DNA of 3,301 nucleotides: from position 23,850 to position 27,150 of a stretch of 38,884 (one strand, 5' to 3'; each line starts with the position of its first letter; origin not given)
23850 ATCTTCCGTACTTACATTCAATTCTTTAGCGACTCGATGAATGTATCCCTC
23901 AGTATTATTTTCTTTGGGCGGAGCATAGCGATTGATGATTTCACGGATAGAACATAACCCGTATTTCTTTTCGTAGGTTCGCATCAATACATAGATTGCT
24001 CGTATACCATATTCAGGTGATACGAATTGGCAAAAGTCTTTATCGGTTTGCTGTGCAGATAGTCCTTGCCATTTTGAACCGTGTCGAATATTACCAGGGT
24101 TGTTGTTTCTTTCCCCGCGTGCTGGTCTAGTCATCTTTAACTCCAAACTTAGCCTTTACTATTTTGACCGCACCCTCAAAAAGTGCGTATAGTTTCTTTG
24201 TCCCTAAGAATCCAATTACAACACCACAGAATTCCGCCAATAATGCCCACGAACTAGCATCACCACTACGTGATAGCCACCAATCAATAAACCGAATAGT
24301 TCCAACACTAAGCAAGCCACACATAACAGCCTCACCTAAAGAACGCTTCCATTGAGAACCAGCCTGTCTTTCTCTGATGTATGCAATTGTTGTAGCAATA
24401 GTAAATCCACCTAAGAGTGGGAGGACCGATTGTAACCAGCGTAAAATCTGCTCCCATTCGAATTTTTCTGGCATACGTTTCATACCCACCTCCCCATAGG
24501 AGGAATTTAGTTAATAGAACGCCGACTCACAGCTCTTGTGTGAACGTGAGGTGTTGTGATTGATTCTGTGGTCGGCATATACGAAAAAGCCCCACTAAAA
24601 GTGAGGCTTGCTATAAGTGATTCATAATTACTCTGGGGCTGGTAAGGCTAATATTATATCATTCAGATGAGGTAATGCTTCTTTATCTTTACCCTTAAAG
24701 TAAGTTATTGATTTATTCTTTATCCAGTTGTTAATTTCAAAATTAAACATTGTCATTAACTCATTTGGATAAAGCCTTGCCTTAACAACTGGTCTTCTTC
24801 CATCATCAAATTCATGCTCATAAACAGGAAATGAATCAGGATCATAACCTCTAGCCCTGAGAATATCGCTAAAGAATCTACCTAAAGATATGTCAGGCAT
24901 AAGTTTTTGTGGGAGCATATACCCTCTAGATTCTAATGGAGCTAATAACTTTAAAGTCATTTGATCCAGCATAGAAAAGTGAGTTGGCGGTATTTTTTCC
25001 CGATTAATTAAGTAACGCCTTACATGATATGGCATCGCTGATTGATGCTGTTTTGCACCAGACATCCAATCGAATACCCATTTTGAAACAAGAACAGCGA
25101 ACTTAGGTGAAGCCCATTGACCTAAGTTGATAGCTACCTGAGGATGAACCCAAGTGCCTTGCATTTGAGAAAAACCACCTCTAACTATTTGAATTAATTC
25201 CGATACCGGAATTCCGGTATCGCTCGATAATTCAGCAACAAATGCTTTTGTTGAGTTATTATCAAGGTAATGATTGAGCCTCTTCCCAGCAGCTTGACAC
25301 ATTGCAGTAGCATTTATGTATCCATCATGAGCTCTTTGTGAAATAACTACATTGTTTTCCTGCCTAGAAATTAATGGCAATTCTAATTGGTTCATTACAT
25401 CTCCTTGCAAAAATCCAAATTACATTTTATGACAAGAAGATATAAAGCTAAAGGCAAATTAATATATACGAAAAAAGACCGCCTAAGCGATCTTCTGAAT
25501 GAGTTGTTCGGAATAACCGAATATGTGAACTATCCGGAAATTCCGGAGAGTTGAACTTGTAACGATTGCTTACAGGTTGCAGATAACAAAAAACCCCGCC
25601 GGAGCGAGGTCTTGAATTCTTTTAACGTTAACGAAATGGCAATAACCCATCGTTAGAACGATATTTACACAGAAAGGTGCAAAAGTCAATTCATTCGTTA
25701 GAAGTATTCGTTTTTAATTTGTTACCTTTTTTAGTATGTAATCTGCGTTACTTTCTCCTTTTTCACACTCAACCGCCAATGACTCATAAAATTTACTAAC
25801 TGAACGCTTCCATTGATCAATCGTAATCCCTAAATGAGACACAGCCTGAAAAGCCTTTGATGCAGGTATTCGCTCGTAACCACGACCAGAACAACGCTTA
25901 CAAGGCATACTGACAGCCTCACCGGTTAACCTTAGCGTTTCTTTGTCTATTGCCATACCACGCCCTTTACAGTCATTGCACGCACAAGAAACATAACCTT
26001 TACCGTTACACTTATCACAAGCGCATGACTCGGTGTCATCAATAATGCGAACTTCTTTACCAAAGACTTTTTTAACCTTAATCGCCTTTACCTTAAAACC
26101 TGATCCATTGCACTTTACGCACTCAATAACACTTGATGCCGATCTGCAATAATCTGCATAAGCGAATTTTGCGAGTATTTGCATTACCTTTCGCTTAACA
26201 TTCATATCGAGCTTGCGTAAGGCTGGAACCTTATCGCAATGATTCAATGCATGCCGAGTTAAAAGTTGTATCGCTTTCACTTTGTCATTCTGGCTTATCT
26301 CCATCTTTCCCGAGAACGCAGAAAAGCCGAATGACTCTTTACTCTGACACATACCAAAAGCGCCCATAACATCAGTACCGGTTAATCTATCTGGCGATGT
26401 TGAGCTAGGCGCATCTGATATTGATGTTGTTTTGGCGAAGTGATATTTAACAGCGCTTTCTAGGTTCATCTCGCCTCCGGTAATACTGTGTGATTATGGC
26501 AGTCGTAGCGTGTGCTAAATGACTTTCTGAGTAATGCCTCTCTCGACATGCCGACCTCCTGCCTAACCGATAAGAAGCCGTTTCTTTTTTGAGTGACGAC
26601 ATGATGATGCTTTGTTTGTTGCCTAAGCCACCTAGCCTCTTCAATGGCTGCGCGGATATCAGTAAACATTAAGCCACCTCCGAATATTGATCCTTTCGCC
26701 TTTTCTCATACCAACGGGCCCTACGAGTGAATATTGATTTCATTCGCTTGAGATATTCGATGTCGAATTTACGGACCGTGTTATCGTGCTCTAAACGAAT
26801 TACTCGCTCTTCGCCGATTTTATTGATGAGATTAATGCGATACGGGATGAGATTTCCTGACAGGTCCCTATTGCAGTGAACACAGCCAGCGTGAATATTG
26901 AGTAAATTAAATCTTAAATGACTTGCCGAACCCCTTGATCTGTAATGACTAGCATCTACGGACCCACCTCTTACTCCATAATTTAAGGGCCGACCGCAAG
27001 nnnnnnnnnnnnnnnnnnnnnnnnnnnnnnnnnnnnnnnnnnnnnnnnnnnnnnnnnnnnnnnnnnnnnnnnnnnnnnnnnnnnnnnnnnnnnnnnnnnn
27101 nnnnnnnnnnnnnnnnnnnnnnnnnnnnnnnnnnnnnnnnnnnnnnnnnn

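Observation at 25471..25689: Late regulatory unit: PR'-like promoter, short leader, two tandem intrinsic terminators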

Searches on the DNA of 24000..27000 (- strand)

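Call 8: search_dna_similar(query=window:24000-27000:-, collection=phages, mode=near, max_rows=20)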
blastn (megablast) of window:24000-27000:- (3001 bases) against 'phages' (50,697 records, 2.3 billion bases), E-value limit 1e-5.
Records with a match: 7; places in all: 9; records where one place covers at least 80% of the query: 0.
Best place of each record, by identity: >=99% 1; 95-99% 4; 90-95% 1; 80-90% 1.
By first word of the organism name: Proteus 3; Campylobacter 2; Salmonella 1; Providencia 1.
By host as written in the record: Campylobacter jejuni 2; Proteus mirabilis 1; Proteus mirabilis BPM-3 1; Salmonella sp. 1; Proteus vulgaris 1; - 1.
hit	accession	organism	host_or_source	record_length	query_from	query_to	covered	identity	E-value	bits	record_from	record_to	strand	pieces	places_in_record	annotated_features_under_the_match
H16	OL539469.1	Proteus phage vB_PmiP_Brookers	Proteus mirabilis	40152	1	2494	48%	95.3%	0e+0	2280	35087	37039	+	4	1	putative antitermination protein | putative NinG protein | hypothetical protein (x2) | tRNA-Met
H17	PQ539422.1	Proteus phage vB_BPM-V3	Proteus mirabilis BPM-3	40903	507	2496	36%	96.1%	0e+0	1783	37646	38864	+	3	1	antitermination protein Q | hypothetical protein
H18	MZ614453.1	Salmonella phage MS2 LVA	Salmonella sp.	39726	1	2502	20%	96.7%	5e-170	1002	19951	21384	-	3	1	record has no annotation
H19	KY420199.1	Proteus phage vB_PvuS_Pm34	Proteus vulgaris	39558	2415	2536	4%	89.4%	8e-34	152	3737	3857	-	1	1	hypothetical protein | holin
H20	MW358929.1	Providencia phage PSTRCR_117lys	sewage sample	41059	1422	1499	3%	91.1%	6e-20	106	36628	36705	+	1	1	hypothetical protein | DNA adenine methylase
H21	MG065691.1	Campylobacter phage A11a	Campylobacter jejuni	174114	1388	1422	1%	97.1%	5e-6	60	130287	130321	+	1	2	record has no annotation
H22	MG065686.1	Campylobacter phage A18a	Campylobacter jejuni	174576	1391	1424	1%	100.0%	4e-7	64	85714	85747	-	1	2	record has no annotation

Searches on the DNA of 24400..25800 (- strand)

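Call 7: search_dna_similar(query=window:25380-25760:-, collection=phages, mode=distant, max_rows=30)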
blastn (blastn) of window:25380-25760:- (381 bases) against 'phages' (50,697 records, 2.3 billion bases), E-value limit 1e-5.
Records with a match: 15; places in all: 17; records where one place covers at least 80% of the query: 0.
Best place of each record, by identity: 95-99% 7; 80-90% 1; 60-80% 7.
By first word of the organism name: Salmonella 4; Proteus 3; Yersinia 3; Campylobacter 2; Providencia 1; Phage 1; Morganella 1.
By host as written in the record: Salmonella typhimurium 2; Campylobacter jejuni 2; Proteus mirabilis BPM-3 1; Proteus mirabilis 1; Salmonella sp. 1; - 1; Yersinia enterocolitica BJ2014-1008329276 1; Yersinia enterocolitica BJ2014-1008297168 1; and 5 more.
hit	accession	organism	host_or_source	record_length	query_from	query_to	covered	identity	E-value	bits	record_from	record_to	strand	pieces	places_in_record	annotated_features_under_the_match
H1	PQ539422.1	Proteus phage vB_BPM-V3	Proteus mirabilis BPM-3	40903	1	297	72%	96.4%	3e-84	452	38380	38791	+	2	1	antitermination protein Q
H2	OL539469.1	Proteus phage vB_PmiP_Brookers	Proteus mirabilis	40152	1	297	70%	95.1%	7e-74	419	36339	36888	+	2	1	hypothetical protein | putative antitermination protein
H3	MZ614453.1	Salmonella phage MS2 LVA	Salmonella sp.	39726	145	297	40%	96.1%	4e-64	250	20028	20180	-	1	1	record has no annotation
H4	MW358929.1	Providencia phage PSTRCR_117lys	sewage sample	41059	182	259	20%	89.7%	1e-20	105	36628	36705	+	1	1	hypothetical protein | DNA adenine methylase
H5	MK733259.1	Yersinia phage YeP1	Yersinia enterocolitica ...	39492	103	181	21%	78.8%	5e-6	57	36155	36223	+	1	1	none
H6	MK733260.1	Yersinia phage YeP2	Yersinia enterocolitica ...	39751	103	181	21%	78.8%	5e-6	57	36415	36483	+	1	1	hypothetical protein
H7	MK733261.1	Yersinia phage YeP3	Yersinia enterocolitica QH2012-y91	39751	103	181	21%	78.8%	5e-6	57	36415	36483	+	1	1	none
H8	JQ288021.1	Salmonella phage SPN3UB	Salmonella typhimurium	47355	103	178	20%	78.9%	3e-8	64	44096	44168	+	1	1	none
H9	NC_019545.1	Salmonella phage SPN3UB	Salmonella typhimurium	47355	103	178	20%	78.9%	3e-8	64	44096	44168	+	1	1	none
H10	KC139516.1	Salmonella phage FSL SP-016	Salmonella enterica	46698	103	178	20%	77.6%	1e-6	60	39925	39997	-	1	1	none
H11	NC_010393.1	Phage Gifsy-2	Salmonella typhimurium LT2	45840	103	172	18%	78.6%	5e-6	58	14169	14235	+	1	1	hypothetical protein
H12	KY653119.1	Morganella phage IME1369_02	Morganella morganii IME1369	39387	207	259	14%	96.2%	3e-15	88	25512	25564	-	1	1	adenine-specific methyltransferase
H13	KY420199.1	Proteus phage vB_PvuS_Pm34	Proteus vulgaris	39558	144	184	11%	97.6%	8e-10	71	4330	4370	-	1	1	none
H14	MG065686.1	Campylobacter phage A18a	Campylobacter jejuni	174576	148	182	9%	97.1%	1e-6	60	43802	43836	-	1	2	record has no annotation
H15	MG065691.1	Campylobacter phage A11a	Campylobacter jejuni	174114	148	182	9%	97.1%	1e-6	60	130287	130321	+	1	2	record has no annotation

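Call 9: get_annotated_region(hit=H1, flank=2500)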
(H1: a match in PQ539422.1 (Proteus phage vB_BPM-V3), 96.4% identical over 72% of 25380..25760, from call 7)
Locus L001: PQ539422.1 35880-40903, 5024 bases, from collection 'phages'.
description: Proteus phage vB_BPM-V3, complete genome.
organism: Proteus phage vB_BPM-V3 (NCBI taxid 3377755)
taxonomy: Viruses
host: Proteus mirabilis BPM-3; source: sewage; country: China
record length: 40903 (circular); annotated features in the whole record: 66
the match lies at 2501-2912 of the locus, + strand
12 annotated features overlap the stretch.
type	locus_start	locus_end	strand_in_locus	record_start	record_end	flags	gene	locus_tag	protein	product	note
CDS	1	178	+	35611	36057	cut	-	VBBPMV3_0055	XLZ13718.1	hypothetical protein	-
CDS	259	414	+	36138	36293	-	-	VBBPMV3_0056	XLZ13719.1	hypothetical protein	ACLAME 61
CDS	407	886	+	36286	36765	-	-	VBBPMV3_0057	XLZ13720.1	hypothetical protein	-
CDS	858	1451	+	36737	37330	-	-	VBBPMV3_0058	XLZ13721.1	recombination protein NinG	-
CDS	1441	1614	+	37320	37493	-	-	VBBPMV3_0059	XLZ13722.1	hypothetical protein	-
CDS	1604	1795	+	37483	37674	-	-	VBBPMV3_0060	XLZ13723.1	hypothetical protein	-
CDS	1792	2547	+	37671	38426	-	-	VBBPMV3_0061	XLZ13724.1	antitermination protein Q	-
CDS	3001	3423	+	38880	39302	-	-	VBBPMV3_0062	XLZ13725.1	hypothetical protein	-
CDS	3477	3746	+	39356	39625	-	-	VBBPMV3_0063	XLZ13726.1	hypothetical protein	-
CDS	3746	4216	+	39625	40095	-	-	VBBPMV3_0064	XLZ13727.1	lysozyme R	-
CDS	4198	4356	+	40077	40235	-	-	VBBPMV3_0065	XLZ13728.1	hypothetical protein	-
CDS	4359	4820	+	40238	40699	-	-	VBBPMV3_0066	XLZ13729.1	endopeptidase Rz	-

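Call 10: get_annotated_region(hit=H2, flank=2500)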
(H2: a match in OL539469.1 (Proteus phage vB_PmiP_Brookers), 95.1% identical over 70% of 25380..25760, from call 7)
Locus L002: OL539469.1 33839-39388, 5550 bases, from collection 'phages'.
description: Proteus phage vB_PmiP_Brookers, complete genome.
organism: Proteus phage vB_PmiP_Brookers (NCBI taxid 2902683)
taxonomy: Viruses; Duplodnaviria; Heunggongvirae; Uroviricota; Caudoviricetes; Lederbergvirus
host: Proteus mirabilis; source: raw sewage; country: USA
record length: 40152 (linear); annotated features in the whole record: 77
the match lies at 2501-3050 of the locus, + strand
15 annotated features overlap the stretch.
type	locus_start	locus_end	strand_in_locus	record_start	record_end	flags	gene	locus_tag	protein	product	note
CDS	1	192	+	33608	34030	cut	-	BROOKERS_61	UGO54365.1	hypothetical protein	gp61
CDS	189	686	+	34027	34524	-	-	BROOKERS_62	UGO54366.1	hypothetical protein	gp62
CDS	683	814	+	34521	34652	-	-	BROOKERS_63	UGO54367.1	putative NinF family protein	gp63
CDS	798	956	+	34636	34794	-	-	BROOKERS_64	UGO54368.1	hypothetical protein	gp64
CDS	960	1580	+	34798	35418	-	-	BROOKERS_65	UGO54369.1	putative NinG protein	gp65; putative bacteriophage Lambda NinG protein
CDS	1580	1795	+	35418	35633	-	-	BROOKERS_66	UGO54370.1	hypothetical protein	gp66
CDS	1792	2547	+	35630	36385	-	-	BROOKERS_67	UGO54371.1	putative antitermination protein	gp67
CDS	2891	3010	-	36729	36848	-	-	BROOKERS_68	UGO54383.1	hypothetical protein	gp68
tRNA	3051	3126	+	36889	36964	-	-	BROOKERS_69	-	tRNA-Met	tRNA-Met (cat)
CDS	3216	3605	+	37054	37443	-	-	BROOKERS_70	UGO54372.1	putative membrane protein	gp70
CDS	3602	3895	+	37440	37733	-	-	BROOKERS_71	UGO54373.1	putative holin family protein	gp71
CDS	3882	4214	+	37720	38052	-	-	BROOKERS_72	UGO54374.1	putative M15 family peptidase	gp72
CDS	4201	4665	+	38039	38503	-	-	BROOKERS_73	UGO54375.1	putative lysis protein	gp73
CDS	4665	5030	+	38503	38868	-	-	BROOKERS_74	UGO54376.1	hypothetical protein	gp74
CDS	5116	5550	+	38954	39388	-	-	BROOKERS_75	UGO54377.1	hypothetical protein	gp75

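Call 17: get_annotated_region(hit=H8, flank=1500)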
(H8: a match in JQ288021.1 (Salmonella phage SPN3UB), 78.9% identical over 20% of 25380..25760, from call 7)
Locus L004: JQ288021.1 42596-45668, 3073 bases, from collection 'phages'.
description: Salmonella phage SPN3UB, complete genome.
organism: Salmonella phage SPN3UB (NCBI taxid 1147140)
taxonomy: Viruses; Duplodnaviria; Heunggongvirae; Uroviricota; Caudoviricetes
host: Salmonella typhimurium; source: -; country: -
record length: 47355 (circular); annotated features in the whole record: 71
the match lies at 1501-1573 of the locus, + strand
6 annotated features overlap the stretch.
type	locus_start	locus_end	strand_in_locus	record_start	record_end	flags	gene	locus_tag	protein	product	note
CDS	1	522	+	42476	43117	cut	-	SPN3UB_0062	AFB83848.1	NinG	-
CDS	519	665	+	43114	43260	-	-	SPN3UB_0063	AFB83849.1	hypothetical protein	-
CDS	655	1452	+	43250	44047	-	-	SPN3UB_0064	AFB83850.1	antitermination protein Q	-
CDS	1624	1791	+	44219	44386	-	-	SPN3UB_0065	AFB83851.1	hypothetical protein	-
CDS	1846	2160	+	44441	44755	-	-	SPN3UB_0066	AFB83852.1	hypothetical protein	-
CDS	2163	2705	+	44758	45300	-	-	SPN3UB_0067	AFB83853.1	putative endolysin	-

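Call 18: get_annotated_region(hit=H11, flank=1500)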
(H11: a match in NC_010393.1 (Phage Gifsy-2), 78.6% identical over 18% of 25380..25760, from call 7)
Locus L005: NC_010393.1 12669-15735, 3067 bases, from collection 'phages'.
description: Phage Gifsy-2, complete genome.
organism: Phage Gifsy-2 (NCBI taxid 129862)
taxonomy: Viruses
host: Salmonella typhimurium LT2; source: -; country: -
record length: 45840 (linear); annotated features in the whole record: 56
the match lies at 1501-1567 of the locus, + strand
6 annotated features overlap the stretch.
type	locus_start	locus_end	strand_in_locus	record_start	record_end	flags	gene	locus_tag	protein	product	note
CDS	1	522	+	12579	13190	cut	-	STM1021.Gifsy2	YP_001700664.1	NinG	sequence similarity to: ABN47314.1| NinG [Salmonella phage SETP1] & NP_040639.1| NinG protein [Enterobacteria phage ...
CDS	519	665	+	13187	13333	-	-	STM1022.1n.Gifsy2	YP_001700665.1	hypothetical protein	sequence similarity to: YP_001453444.1| hypothetical protein CKO_01881 [Citrobacter koseri ATCC BAA-895]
CDS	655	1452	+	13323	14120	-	-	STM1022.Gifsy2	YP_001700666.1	prophage antitermination protein; late gene regulator; Lamba gpQ homolog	sequence similarity to: NP_805672.1| putative prophage antitermination protein [Salmonella enterica subsp. enterica ...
CDS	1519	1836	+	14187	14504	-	-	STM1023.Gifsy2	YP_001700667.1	hypothetical protein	-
CDS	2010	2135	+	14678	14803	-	-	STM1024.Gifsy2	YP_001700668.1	hypothetical protein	sequence similarity to: YP_217605.1| Gifsy-2 prophage protein [Salmonella enterica subsp. enterica serovar Choleraesuis ...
CDS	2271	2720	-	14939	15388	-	-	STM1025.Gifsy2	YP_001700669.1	hypothetical protein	sequence similarity to: NP_805670.1| putative lipoprotein [Salmonella enterica subsp. enterica serovar Typhi Ty2]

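Call 43: search_rna_families(source=window, start=24400, end=25800, threshold=evalue, max_evalue=1)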
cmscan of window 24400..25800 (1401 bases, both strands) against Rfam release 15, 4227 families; matches with E-value up to 1: 4.
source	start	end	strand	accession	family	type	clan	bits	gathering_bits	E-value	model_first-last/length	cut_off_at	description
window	25588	25669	-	RF01400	istR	Gene; antitoxin;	-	25.1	45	0.016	1-130/130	no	istR Hfq binding RNA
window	25584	25695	-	RF01859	Phe_leader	Cis-reg; leader;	-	21.6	55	0.94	1-125/125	no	Phenylalanine leader peptide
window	25391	25447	-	RF03602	mir-8250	Gene; miRNA;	-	20.4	80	0.8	1-60/60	no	mir-8250 microRNA precursor family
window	25590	25626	-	RF00195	RsmY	Gene; sRNA;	CL00106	20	57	0.027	85-121/121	no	RsmY RNA family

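Call 44: search_rna_families(source=L002, start=2540, end=3230, threshold=evalue, max_evalue=1)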
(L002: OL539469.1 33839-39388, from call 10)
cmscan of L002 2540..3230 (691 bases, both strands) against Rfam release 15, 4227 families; matches with E-value up to 1: 6.
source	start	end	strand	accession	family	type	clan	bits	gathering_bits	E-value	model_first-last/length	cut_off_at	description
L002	3051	3123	+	RF00005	tRNA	Gene; tRNA;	CL00001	54.4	29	6.7e-11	1-71/71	no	tRNA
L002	3051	3124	-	RF04354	Plastid-ycf2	Cis-reg;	-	26.9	65.7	0.0026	1-75/75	no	Plastid-ycf2 5UTR RNA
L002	2635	2671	+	RF00195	RsmY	Gene; sRNA;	CL00106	25.1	57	0.00052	85-121/121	no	RsmY RNA family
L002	2592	2673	+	RF01400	istR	Gene; antitoxin;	-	24.2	45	0.013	1-130/130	no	istR Hfq binding RNA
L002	2540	2678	+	RF02079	STnc180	Gene; sRNA;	-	16.9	50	0.87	49-208/208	5'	Enterobacterial sRNA STnc180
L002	2648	2811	-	RF00195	RsmY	Gene; sRNA;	CL00106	16.5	57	0.12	1-121/121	no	RsmY RNA family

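Call 50: search_rna_families(sources=[L005, L004], threshold=evalue, max_evalue=1, show_alignments=2)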
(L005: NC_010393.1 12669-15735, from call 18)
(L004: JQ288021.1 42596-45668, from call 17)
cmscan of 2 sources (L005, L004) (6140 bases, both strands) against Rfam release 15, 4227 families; matches with E-value up to 1: 9.
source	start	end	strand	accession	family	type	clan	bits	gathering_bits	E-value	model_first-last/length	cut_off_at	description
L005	2822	2893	-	RF02351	psRNA14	Gene; sRNA;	-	34.4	60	0.0048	1-84/84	no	Proteobacteria sRNA psRNA14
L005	2813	2889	+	RF02846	Ref84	Gene; antisense;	-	30.5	52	0.71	1-87/87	no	Enterococcus sRNA 84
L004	2819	2960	-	RF01770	rimP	Cis-reg; leader;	-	30.5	47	0.059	1-102/102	no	Gammaprotebacteria rimP leader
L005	1487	1575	+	RF01772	rnk_pseudo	Cis-reg; leader;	-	29.1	55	0.071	1-108/108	no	Pseudomonas rnk leader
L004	1681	1746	+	RF01393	isrJ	Gene; sRNA;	-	27.4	37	0.061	1-75/75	no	isrJ Hfq binding RNA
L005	1457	1566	+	RF00195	RsmY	Gene; sRNA;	CL00106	26.2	57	0.0022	1-121/121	no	RsmY RNA family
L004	1479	1568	+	RF01400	istR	Gene; antitoxin;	-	23.3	45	0.2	1-130/130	no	istR Hfq binding RNA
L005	1479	1568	+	RF01400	istR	Gene; antitoxin;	-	22.9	45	0.24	1-130/130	no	istR Hfq binding RNA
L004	1457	1566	+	RF00195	RsmY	Gene; sRNA;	CL00106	22.6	57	0.022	1-121/121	no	RsmY RNA family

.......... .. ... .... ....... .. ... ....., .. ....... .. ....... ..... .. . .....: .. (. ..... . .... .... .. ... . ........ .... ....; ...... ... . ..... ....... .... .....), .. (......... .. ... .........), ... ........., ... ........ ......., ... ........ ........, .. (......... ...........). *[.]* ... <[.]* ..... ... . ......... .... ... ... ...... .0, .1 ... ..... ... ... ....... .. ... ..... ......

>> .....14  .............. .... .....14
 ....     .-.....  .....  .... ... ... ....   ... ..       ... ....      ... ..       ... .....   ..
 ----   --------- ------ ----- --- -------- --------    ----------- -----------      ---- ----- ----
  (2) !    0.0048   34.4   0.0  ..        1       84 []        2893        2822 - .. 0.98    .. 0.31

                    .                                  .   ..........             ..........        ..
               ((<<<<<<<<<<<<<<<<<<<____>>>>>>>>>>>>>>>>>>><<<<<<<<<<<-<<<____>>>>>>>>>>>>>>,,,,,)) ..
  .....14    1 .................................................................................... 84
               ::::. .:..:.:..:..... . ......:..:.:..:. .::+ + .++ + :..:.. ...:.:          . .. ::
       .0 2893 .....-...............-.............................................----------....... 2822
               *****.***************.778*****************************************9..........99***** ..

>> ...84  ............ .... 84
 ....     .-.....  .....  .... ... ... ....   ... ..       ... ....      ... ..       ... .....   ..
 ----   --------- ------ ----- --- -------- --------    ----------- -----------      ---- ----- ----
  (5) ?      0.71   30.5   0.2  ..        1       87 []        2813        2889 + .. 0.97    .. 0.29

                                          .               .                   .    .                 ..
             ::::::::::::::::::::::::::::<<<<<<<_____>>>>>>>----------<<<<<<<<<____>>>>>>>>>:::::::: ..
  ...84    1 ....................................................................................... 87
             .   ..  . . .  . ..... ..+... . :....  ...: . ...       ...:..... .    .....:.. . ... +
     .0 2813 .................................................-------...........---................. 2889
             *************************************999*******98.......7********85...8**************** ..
